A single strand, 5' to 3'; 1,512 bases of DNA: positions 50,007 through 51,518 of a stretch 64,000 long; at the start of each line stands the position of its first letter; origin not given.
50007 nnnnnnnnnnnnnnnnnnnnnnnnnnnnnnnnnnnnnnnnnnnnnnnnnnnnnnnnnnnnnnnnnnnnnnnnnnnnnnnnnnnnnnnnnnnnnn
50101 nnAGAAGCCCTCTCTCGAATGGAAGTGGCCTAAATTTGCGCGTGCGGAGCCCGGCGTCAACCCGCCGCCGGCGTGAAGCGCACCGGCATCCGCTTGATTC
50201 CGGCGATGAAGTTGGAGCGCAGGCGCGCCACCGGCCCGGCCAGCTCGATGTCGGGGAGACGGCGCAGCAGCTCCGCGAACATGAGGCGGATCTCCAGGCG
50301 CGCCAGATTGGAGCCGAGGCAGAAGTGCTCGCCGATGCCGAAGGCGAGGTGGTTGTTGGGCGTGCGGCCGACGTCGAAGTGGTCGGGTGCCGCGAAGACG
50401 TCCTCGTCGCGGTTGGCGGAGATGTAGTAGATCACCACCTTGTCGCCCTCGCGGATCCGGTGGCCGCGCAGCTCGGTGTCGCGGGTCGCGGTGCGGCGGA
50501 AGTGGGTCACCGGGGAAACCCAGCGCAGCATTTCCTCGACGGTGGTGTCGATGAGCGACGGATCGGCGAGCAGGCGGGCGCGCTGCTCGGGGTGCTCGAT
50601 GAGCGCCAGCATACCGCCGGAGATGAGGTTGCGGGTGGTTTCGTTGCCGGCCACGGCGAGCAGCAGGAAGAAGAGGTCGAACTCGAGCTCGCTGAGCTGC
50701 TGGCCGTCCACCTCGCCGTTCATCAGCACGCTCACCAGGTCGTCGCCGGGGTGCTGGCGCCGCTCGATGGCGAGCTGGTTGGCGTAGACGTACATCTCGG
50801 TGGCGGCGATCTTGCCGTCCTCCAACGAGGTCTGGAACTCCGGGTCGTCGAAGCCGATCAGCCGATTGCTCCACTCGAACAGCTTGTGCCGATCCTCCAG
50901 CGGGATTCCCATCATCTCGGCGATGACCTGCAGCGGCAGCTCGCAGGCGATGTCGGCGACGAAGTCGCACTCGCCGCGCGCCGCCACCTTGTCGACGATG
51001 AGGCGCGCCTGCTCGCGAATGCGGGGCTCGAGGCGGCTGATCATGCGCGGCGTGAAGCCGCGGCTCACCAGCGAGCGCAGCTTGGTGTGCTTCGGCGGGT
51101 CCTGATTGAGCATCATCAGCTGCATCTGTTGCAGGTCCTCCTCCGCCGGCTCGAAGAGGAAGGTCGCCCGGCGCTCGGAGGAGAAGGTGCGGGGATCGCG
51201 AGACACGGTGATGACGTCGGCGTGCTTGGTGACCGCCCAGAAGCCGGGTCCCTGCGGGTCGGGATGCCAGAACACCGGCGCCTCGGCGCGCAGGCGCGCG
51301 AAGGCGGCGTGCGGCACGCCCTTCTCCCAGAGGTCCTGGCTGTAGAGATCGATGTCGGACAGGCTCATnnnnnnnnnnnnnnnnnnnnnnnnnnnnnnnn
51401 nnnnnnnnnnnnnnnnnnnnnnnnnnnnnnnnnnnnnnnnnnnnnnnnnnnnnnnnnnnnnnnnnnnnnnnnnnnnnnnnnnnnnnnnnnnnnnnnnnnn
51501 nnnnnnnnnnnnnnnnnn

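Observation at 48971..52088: TetR - P450 - ferredoxin - putative cyclase operon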

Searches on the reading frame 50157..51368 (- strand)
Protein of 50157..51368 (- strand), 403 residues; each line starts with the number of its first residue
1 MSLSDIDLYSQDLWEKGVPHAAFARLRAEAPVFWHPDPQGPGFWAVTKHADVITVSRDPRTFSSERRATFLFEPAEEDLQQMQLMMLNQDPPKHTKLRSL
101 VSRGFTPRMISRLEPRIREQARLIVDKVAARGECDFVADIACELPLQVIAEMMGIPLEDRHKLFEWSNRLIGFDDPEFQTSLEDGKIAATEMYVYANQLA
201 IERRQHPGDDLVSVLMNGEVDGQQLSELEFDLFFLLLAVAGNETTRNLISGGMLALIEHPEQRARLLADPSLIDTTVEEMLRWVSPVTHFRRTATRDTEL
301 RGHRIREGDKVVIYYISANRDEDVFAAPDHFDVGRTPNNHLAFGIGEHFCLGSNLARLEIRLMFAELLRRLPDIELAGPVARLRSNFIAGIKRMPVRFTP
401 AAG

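Call 6: search_protein_families(library=pfam, proteins=[window:50157-51368:-])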
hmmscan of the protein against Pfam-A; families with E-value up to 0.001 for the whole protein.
window:50157-51368:- (403 aa): 1 family
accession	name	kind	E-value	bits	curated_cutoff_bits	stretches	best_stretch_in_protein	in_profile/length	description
PF00067.27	p450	-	1.3e-30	107.1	22.8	1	45-370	48-431/462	Cytochrome P450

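Call 7: search_protein_families(library=ncbifam, proteins=[window:50157-51368:-])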
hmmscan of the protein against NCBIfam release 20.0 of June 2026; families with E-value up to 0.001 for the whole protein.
window:50157-51368:- (403 aa): 9 families
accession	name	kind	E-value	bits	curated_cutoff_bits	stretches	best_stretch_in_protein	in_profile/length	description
NF041802.1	P450_SolI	exception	7.2e-68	229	850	1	9-396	22-420/424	solanimycin biosynthesis cytochrome P450 SolI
NF041177.1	Cyp119_Thmprot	equivalog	4.8e-62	209.8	680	1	23-398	5-366/368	cytochrome P450 Cyp119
NF045816.1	PentlenlactSyn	equivalog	2.1e-50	171.6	700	1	44-398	39-396/396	pentalenolactone synthase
TIGR04458.1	CYP450_TxtE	equivalog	5.9e-48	163.5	500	1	19-378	13-382/403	4-nitrotryptophan synthase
TIGR04538.1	P450_cycloAA_1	subfamily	8.1e-48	163.2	500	1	19-378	11-373/395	cytochrome P450, cyclodipeptide synthase-associated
TIGR04515.1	P450_rel_GT_act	subfamily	2e-44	152.5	343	1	19-396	33-385/386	P450-derived glycosyltransferase activator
NF050147.1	aminopyruv_ApyO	equivalog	1.2e-18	67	525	1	27-378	23-399/444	RiPP biosynthesis cytochrome P450 ApyO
NF051859.1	AlbFlvMonOxTrpSyn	equivalog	3.8e-09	35.6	700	0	188-268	215-298/457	bifunctional albaflavenone monooxygenase/terpene synthase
NF045812.1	PentlenOxigase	equivalog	6.5e-09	35.1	800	1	268-370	297-408/444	pentalenene oxygenase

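Call 8: search_solved_structures(query=window:50157-51368:-, max_evalue=1e-20, show_alignments=1)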
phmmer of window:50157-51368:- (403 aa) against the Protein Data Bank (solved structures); distinct sequences matched with E-value up to 1e-20: 398 (the best 60 are shown).
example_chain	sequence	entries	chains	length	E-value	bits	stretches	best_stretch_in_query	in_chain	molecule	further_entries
8vxi_A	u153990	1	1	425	1.3e-173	580.6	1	2-401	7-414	CYP125MRCA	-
8vxg_A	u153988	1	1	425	5e-172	575.4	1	3-401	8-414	CYP125MRCA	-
2wm4_A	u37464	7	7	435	6.3e-106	357.8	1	3-398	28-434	PUTATIVE CYTOCHROME P450 124 | Methyl-branched lipid omega-hydroxylase | CYP124 in complex with inhibitor carbethoxyhexyl imidazole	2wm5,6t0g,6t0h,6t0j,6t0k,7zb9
6t0f_A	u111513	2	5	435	6.3e-106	357.8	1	3-398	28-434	Methyl-branched lipid omega-hydroxylase | CYP124 in complex with inhibitor compound 5'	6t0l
7r1i_A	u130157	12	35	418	1.5e-104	353.2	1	12-399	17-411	Steroid C26-monooxygenase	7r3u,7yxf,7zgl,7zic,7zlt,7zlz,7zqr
7qwn_A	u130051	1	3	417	1.5e-104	353.2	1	12-399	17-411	Steroid C26-monooxygenase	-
2xn8_A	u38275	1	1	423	1.7e-104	353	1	12-399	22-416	PUTATIVE CYTOCHROME P450 125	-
2xc3_A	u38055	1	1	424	1.7e-104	353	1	12-399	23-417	PUTATIVE CYTOCHROME P450 125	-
3ivy_A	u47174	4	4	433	1.7e-104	353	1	12-399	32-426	Cytochrome P450 CYP125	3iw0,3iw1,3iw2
2x5l_A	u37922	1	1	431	1.8e-104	352.9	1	12-399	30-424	PUTATIVE CYTOCHROME P450 125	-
2x5w_A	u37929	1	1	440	1.9e-104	352.9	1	12-399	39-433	PUTATIVE CYTOCHROME P450 125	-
8fjo_A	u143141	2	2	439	1.9e-104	352.9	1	3-398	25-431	Cytochrome P450 124A1, Cyp124A1 | Cytochrome P450 124A1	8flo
6cvc_A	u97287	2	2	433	2e-104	352.8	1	3-398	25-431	Cytochrome P450 124A1, Cyp124A1 | Cytochrome P450 124A1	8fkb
8gdi_A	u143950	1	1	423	2.1e-104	352.7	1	3-398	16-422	Cytochrome P450 124A1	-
7qke_A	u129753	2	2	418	5.6e-104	351.3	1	12-399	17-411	Steroid C26-monooxygenase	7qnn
6bld_A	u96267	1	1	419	2.6e-103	349.2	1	5-398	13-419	Cytochrome P450 268A2 Cyp268A2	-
5dqn_A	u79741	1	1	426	1.1e-98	333.9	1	4-401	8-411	Cytochrome P450 CYP125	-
4apy_A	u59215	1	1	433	1.7e-98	333.3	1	4-401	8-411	P450 HEME-THIOLATE PROTEIN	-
5li6_A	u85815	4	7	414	2.8e-94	319.4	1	3-397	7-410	Putative cytochrome P450 126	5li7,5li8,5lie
2yoo_A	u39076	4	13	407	1.5e-83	284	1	4-402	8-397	P450 HEME-THIOLATE PROTEIN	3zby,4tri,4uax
2xkr_A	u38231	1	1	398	7.6e-82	278.5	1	4-401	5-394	PUTATIVE CYTOCHROME P450 142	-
1cpt_A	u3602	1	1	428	9.1e-82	278.2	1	17-401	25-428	CYTOCHROME P450-TERP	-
8euh_A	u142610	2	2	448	1.1e-81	278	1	17-401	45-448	Cytochrome P450-terp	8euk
8eul_A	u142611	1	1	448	1.5e-81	277.5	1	17-401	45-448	Cytochrome P450-terp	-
7smz_A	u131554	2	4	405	2.2e-81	276.9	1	5-401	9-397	Cytochrome P450 142A3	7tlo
7sh5_A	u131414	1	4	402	1e-80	274.7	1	5-401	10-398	Cytochrome P450 142A3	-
4l0e_A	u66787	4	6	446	3.3e-78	266.5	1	21-400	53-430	P450 monooxygenase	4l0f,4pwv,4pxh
6gk5_A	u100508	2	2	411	2.2e-75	257.2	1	16-379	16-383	Cytochrome P450 CYP267B1 protein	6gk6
8b2p_A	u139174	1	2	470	1e-74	255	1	2-399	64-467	Cytochrome P450 alkane hydroxylase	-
7ant_A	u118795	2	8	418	1.2e-73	251.4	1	3-398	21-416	Cytochrome P450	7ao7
3tkt_A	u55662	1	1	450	2.1e-73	250.7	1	7-399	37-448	Cytochrome P450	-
5fyf_A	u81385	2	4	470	5.5e-73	249.3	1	2-400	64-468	CYTOCHROME P450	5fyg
6hqg_A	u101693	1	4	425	6.7e-73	249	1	10-397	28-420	Cytochrome P450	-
3ejb_B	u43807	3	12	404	7.1e-73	248.9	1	19-399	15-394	Biotin biosynthesis cytochrome P450-like enzyme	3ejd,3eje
6gmf_A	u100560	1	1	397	1.8e-72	247.6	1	3-401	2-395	Putative cytochrome P450 hydroxylase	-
9kki_A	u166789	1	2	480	1.9e-72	247.5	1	2-400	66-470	Cytochrome P450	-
8hgd_B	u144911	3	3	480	2e-72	247.5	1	2-400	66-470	Cytochrome P450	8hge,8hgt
9uy0_A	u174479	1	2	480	2.6e-72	247.1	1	2-400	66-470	Cytochrome P450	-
9ixl_B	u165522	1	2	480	6.8e-72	245.7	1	2-400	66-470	Cytochrome P450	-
4yzr_A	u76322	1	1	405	1.1e-70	241.7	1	21-398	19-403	Polyketide biosynthesis cytochrome P450 PksS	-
4rm4_A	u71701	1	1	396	1.1e-69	238.4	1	22-396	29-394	Cytochrome P450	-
3rwl_A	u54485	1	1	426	2e-69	237.6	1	2-398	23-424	Cytochrome P450 alkane hydroxylase 1 CYP153A7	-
5l90_A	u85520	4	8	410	4e-69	236.6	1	15-397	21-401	Cytochrome P450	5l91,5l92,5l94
7y9o_A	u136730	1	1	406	9.4e-69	235.4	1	19-395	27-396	Cytochrome P450 monooxygenase YjiB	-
8gue_A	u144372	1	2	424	3.6e-68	233.4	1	17-398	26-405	Cytochrome P450 monooxygenase PikC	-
7xbm_A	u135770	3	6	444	4.3e-68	233.2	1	17-398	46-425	Cytochrome P450 monooxygenase PikC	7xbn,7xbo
6hqw_A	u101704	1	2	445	5.8e-68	232.8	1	4-397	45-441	Cytochrome P450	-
2bvj_A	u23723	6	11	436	7e-68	232.5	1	17-398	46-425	CYTOCHROME P450 MONOOXYGENASE | CYTOCHROME P450 HYDROXYLASE PIKC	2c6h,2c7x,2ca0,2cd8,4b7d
2vz7_A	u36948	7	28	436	8.5e-68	232.2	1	17-398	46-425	CYTOCHROME P450 MONOOXYGENASE | CYTOCHROME P450 HYDROXYLASE PIKC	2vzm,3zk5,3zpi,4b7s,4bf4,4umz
2whw_A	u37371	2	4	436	8.5e-68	232.2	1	17-398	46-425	CYTOCHROME P450 MONOOXYGENASE | CYTOCHROME P450 HYDROXYLASE PIKC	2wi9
7y97_A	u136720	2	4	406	5.4e-67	229.6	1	19-381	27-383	Cytochrome P450 monooxygenase YjiB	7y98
6hqd_A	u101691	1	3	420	8.4e-67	228.9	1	2-398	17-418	Cytochrome P450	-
9vfd_A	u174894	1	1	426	8.8e-67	228.9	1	2-398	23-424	Cytochrome P450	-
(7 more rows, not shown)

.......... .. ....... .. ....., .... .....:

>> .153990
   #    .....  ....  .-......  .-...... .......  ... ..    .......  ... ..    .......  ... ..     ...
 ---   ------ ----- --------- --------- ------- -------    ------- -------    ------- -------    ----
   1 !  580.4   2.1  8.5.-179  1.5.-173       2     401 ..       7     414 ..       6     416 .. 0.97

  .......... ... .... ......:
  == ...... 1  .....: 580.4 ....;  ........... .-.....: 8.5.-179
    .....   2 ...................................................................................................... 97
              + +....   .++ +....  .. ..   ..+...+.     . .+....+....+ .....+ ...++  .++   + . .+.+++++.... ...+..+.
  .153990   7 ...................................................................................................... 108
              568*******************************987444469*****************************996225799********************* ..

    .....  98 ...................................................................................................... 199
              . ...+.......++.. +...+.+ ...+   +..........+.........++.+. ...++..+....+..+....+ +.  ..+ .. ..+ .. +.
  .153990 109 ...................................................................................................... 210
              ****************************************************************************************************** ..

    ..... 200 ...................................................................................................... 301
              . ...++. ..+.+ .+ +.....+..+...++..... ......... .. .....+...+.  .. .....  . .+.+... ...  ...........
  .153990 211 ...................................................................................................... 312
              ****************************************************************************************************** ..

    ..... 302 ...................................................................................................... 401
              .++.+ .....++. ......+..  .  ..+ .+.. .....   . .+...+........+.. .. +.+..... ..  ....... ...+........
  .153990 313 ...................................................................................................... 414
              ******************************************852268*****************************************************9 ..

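Call 18: find_homologous_proteins(query=window:50157-51368:-, max_evalue=1e-50)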
Query window:50157-51368:- (403 aa): 7998 proteins with E <= 1e-50 among 8000 candidates; the best 120 are listed.
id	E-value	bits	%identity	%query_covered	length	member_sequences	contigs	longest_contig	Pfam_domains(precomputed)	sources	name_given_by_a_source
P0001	1.8e-270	914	100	100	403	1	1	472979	PF00067.28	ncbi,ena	-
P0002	2.3e-206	703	77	99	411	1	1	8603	PF00067.28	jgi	jgi:cholest-4-en-3-one 26-monooxygenase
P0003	8.4e-204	695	75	99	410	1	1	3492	PF00067.28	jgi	jgi:cholest-4-en-3-one 26-monooxygenase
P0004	4.1e-202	689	75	99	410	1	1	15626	PF00067.28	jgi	jgi:cholest-4-en-3-one 26-monooxygenase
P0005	1.6e-201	687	75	99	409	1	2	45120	PF00067.28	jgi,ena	-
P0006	1.2e-200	685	75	99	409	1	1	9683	PF00067.28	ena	-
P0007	2.1e-200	684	75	99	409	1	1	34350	PF00067.28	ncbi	-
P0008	2.3e-200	684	75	99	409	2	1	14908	PF00067.28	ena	-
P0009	1.0e-199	681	74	99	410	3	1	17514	PF00067.28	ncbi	-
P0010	1.6e-199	681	74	100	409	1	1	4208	PF00067.28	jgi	jgi:cholest-4-en-3-one 26-monooxygenase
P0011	1.8e-199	681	74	99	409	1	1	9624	PF00067.28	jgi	jgi:cholest-4-en-3-one 26-monooxygenase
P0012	3.4e-199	680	74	99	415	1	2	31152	PF00067.28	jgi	jgi:cholest-4-en-3-one 26-monooxygenase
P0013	4.1e-199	679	74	99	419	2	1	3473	PF00067.28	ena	-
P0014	8.2e-199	678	73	99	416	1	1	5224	PF00067.28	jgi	jgi:cytochrome P450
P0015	1.9e-198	677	74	99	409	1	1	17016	PF00067.28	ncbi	-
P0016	2.5e-198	677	74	99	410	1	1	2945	PF00067.28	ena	-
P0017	3.5e-198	676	74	99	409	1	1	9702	PF00067.28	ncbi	-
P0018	4.0e-198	676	72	100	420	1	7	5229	PF00067.28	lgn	-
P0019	5.3e-198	676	74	99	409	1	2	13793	PF00067.28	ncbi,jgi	jgi:cholest-4-en-3-one 26-monooxygenase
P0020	6.3e-198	676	74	99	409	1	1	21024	PF00067.28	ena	-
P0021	1.5e-197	674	73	99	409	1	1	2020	PF00067.28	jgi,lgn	-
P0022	1.7e-197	674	74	99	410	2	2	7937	PF00067.28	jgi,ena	-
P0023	5.0e-197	673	73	100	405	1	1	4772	PF00067.28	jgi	jgi:cholest-4-en-3-one 26-monooxygenase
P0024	6.8e-197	672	73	99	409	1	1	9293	PF00067.28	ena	-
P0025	1.1e-196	672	73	99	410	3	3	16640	PF00067.28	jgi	jgi:cholest-4-en-3-one 26-monooxygenase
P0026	1.5e-196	671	73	99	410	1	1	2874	PF00067.28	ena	-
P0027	1.7e-196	671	74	99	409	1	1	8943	PF00067.28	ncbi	-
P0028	3.8e-196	670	72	99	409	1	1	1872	PF00067.28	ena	-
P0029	1.9e-195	667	74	99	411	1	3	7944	PF00067.28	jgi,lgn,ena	-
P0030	2.9e-195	667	72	99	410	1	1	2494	PF00067.28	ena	-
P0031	4.2e-195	666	74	99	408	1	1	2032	PF00067.28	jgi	jgi:cholest-4-en-3-one 26-monooxygenase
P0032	4.9e-195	666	73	99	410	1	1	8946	PF00067.28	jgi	-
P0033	9.1e-195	665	74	99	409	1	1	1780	PF00067.28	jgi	jgi:cholest-4-en-3-one 26-monooxygenase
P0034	1.0e-194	665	72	99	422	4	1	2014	PF00067.28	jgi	jgi:cholest-4-en-3-one 26-monooxygenase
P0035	1.6e-194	664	73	99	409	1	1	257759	PF00067.28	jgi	jgi:cholest-4-en-3-one 26-monooxygenase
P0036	1.7e-194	664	72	100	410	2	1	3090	PF00067.28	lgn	-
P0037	2.2e-194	664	74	99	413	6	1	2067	PF00067.28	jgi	jgi:cholest-4-en-3-one 26-monooxygenase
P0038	3.2e-194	663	72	100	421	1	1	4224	PF00067.28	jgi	jgi:cholest-4-en-3-one 26-monooxygenase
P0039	5.9e-194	662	73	100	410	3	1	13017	PF00067.28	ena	-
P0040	6.7e-194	662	72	99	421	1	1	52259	PF00067.28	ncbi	ncbi:MAG: cytochrome P450 [Candidatus Binatia bacterium]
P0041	7.6e-194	662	72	99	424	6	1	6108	PF00067.28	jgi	jgi:cholest-4-en-3-one 26-monooxygenase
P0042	9.2e-194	662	72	99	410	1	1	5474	PF00067.28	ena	-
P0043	1.0e-193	662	73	100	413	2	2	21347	PF00067.28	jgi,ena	-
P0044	2.0e-193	661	73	100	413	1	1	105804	PF00067.28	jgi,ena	-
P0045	3.6e-193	660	72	99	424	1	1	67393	PF00067.28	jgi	jgi:cholest-4-en-3-one 26-monooxygenase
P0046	6.0e-193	659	71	100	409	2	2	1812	PF00067.28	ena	-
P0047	3.9e-192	656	71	99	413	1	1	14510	PF00067.28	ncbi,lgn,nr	ncbi:MAG: cytochrome P450 [Deltaproteobacteria bacterium]|nr:cytochrome P450 [Deltaproteobacteria ba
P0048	4.4e-192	656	74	99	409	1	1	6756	PF00067.28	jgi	jgi:cholest-4-en-3-one 26-monooxygenase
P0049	8.4e-192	655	73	99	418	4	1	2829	PF00067.28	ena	-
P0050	8.5e-192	655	70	100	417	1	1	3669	PF00067.28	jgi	jgi:cholest-4-en-3-one 26-monooxygenase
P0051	1.1e-191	655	71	99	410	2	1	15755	PF00067.28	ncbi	-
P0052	1.1e-191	655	71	99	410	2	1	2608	PF00067.28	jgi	jgi:cholest-4-en-3-one 26-monooxygenase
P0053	1.5e-191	655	73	99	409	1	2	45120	PF00067.28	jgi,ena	-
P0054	4.8e-191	653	72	99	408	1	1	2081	PF00067.28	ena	-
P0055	5.9e-191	653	74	99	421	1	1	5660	PF00067.28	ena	-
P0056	8.1e-191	652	71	95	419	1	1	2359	PF00067.28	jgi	jgi:cholest-4-en-3-one 26-monooxygenase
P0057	8.9e-191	652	72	100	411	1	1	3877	PF00067.28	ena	-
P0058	9.0e-191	652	71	99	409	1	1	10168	PF00067.28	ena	-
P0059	9.8e-191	652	73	99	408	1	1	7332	PF00067.28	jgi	jgi:cholest-4-en-3-one 26-monooxygenase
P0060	1.2e-190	652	71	99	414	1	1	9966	PF00067.28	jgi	jgi:cholest-4-en-3-one 26-monooxygenase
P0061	1.8e-190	651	71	99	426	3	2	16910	PF00067.28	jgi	-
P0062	3.3e-190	650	71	99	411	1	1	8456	PF00067.28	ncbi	-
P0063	4.9e-190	650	72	99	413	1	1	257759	PF00067.28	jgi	jgi:cholest-4-en-3-one 26-monooxygenase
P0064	1.3e-189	648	70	99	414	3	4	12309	PF00067.28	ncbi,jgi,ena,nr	ncbi:MAG: cytochrome family protein [Deltaproteobacteria bacterium]|nr:cytochrome family protein [De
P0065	1.4e-189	648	71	99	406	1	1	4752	PF00067.28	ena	-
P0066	1.6e-189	648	71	100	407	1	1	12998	PF00067.28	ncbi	ncbi:MAG: cytochrome P450 [Thermodesulfobacteriota bacterium]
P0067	3.3e-189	647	72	99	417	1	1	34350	PF00067.28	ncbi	-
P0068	3.9e-189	647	72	99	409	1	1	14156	PF00067.28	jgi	-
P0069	4.3e-189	646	70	100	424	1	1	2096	PF00067.28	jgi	jgi:cholest-4-en-3-one 26-monooxygenase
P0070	4.5e-189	646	71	99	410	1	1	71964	PF00067.28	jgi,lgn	jgi:cholest-4-en-3-one 26-monooxygenase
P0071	4.9e-189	646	70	99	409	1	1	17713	PF00067.28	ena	-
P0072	6.5e-189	646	70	100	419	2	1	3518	PF00067.28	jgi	jgi:cholest-4-en-3-one 26-monooxygenase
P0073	7.3e-189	646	73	99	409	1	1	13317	PF00067.28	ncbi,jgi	-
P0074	8.1e-189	646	70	99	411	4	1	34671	PF00067.28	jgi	jgi:cholest-4-en-3-one 26-monooxygenase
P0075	8.9e-189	645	72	100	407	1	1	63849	PF00067.28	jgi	jgi:cholest-4-en-3-one 26-monooxygenase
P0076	8.9e-189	645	72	99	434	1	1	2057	PF00067.28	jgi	jgi:cholest-4-en-3-one 26-monooxygenase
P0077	9.0e-189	645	72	99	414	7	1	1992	PF00067.28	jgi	jgi:cholest-4-en-3-one 26-monooxygenase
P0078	1.1e-188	645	71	100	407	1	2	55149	PF00067.28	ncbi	-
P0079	1.4e-188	645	71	99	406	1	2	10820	PF00067.28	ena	-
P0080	2.3e-188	644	70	99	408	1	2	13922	PF00067.28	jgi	jgi:cholest-4-en-3-one 26-monooxygenase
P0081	2.9e-188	644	72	99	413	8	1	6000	PF00067.28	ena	-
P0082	3.8e-188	643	71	99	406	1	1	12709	PF00067.28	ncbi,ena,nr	ncbi:MAG TPA: cytochrome P450 [Candidatus Bathyarchaeia archaeon]|nr:cytochrome P450 [Candidatus Bat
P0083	4.6e-188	643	70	99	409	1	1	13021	PF00067.28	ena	-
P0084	1.0e-187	642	71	99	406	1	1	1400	PF00067.28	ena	-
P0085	1.1e-187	642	70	99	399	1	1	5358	PF00067.28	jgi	jgi:cholest-4-en-3-one 26-monooxygenase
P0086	1.3e-187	642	69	98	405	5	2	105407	PF00067.28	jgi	-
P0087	1.9e-187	641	71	99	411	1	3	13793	PF00067.28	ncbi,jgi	jgi:cholest-4-en-3-one 26-monooxygenase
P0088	2.0e-187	641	71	99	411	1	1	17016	PF00067.28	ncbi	-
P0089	3.8e-187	640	71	99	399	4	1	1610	PF00067.28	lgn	-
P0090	6.3e-187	639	72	97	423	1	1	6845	PF00067.28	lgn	-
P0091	2.1e-186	638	70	99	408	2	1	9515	PF00067.28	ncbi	-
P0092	2.1e-186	638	69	99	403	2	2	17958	PF00067.28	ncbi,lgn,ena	-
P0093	2.1e-186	638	69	100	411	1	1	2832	PF00067.28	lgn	-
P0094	2.5e-186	637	69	99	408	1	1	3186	PF00067.28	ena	-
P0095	2.5e-186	637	69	99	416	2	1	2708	PF00067.28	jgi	-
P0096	2.6e-186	637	70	99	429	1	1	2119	PF00067.28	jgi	jgi:cholest-4-en-3-one 26-monooxygenase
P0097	3.0e-186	637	70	99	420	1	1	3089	PF00067.28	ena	-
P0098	3.2e-186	637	71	99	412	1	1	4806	PF00067.28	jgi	-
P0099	3.2e-186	637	70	99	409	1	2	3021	PF00067.28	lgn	-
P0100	3.9e-186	637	69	99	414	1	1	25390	PF00067.28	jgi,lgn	-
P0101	4.1e-186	637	72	99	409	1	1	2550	PF00067.28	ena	-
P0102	4.9e-186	636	70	100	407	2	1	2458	PF00067.28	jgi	-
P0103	4.9e-186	636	69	99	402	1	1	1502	PF00067.28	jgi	jgi:cholest-4-en-3-one 26-monooxygenase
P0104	5.0e-186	636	70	99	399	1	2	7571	PF00067.28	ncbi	-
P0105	7.3e-186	636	69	99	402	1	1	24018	PF00067.28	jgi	jgi:cholest-4-en-3-one 26-monooxygenase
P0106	7.4e-186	636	70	99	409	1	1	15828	PF00067.28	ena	-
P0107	1.1e-185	635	70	98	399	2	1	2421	PF00067.28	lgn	-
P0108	2.2e-185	634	68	99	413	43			PF00067.28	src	-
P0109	2.3e-185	634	70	98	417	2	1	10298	PF00067.28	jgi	-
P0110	2.3e-185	634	69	99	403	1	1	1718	PF00067.28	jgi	jgi:cholest-4-en-3-one 26-monooxygenase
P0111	2.5e-185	634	71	99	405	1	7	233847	PF00067.28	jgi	jgi:cholest-4-en-3-one 26-monooxygenase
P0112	2.7e-185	634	71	99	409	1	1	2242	PF00067.28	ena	-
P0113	3.0e-185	634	69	99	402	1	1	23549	PF00067.28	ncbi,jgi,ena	jgi:cholest-4-en-3-one 26-monooxygenase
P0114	3.0e-185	634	69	99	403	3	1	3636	PF00067.28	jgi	jgi:cholest-4-en-3-one 26-monooxygenase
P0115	3.4e-185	634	71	99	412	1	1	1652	PF00067.28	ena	-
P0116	3.4e-185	634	70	99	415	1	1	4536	PF00067.28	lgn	-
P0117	3.8e-185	633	71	98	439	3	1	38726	PF00067.28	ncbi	-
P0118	4.4e-185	633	71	100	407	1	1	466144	PF00067.28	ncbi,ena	ncbi:MAG TPA: cytochrome P450 [Candidatus Binatia bacterium]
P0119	4.9e-185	633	68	100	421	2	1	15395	PF00067.28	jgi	jgi:cholest-4-en-3-one 26-monooxygenase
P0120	5.1e-185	633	68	99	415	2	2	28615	PF00067.28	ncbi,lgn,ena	-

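Call 19: find_encoding_contigs(protein=P0001, flank=10000, max_places=3)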
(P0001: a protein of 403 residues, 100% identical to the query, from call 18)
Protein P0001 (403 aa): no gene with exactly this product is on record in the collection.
